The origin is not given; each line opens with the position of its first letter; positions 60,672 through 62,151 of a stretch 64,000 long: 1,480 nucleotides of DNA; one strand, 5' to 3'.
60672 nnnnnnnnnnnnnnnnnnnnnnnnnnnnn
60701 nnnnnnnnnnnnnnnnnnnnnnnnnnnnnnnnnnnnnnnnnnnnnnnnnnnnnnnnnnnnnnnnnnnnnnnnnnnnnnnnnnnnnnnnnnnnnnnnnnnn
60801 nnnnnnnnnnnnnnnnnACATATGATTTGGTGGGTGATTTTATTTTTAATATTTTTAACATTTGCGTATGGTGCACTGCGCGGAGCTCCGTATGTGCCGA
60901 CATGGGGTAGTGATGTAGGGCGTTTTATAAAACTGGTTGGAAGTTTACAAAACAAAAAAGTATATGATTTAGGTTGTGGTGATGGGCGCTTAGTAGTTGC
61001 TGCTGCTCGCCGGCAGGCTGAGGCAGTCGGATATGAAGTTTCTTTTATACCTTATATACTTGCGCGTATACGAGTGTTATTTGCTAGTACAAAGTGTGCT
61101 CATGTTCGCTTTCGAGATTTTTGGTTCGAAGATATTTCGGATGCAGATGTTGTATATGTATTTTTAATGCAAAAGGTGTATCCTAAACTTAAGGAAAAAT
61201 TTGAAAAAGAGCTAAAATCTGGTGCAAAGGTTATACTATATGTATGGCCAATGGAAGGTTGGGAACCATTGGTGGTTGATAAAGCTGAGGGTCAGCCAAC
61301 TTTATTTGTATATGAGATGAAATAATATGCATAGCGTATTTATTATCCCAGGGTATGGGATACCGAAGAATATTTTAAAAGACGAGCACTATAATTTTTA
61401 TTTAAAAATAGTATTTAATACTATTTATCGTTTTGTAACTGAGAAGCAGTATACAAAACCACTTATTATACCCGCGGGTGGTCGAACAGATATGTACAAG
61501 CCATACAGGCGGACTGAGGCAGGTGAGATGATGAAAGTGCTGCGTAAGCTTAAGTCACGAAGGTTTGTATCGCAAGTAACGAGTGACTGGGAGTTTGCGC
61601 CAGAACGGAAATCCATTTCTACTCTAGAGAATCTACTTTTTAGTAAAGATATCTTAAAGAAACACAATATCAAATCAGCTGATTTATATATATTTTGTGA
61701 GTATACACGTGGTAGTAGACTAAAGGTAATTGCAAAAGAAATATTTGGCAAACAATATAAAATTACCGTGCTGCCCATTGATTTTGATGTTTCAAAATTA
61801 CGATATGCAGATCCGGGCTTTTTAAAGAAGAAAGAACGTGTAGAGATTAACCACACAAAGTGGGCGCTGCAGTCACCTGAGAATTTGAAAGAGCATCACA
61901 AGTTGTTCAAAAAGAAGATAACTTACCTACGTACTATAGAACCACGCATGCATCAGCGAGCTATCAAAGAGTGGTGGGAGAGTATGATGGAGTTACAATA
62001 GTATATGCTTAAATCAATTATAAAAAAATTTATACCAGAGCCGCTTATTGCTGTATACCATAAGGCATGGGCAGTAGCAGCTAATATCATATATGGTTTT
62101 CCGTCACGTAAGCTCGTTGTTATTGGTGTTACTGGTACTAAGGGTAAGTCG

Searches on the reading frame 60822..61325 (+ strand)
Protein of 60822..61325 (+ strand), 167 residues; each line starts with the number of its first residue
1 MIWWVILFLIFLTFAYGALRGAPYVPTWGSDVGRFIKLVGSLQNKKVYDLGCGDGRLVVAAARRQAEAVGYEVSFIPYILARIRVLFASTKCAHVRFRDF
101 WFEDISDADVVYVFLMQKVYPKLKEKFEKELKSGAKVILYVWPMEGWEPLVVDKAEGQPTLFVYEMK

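Call 41: search_protein_families(library=pfam, max_evalue=1, proteins=[window:60822-61325:+])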
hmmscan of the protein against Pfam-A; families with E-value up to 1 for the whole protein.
window:60822-61325:+ (167 aa): 12 families
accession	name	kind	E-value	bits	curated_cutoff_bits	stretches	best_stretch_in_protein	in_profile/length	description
PF13847.12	Methyltransf_31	-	0.00029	21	27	1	43-74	3-37/145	Methyltransferase domain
PF13649.12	Methyltransf_25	-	0.00032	21.8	27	1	47-118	1-76/97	Methyltransferase domain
PF13489.12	Methyltransf_23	-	0.0016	18.7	27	1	42-77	21-56/164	Methyltransferase domain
PF08241.18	Methyltransf_11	-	0.018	16.1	21.2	1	49-119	2-72/95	Methyltransferase domain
PF05175.20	MTS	-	0.018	15.2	23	1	43-69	31-59/170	Methyltransferase small domain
PF06325.19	PrmA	-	0.041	13.8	22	1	43-76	161-195/296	Ribosomal protein L11 methyltransferase (PrmA)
PF07021.18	MetW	-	0.042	13.9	21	1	45-74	15-45/193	Methionine biosynthesis protein MetW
PF07757.19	AdoMet_MTase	-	0.047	14.4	27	0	45-72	63-90/115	Predicted AdoMet-dependent methyltransferase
PF08242.18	Methyltransf_12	-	0.048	14.8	30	1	49-76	2-31/98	Methyltransferase domain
PF03848.20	TehB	-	0.11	12.3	20.4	1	38-68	25-57/193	Tellurite resistance protein TehB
PF08003.17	Methyltransf_9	-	0.12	11.8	23.8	1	33-76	105-149/315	Protein of unknown function (DUF1698)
PF08123.19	DOT1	-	0.21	11.6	23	1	41-94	40-95/205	Histone methylation protein DOT1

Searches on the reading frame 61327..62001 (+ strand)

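Call 41: search_protein_families(library=pfam, max_evalue=1, proteins=[window:61327-62001:+])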
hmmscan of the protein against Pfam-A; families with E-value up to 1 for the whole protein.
window:61327-62001:+ (224 aa): 1 family
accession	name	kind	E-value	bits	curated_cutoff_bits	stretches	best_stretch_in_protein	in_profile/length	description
PF02698.23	DUF218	-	0.0015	18.9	27.6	1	42-164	27-110/133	DUF218 domain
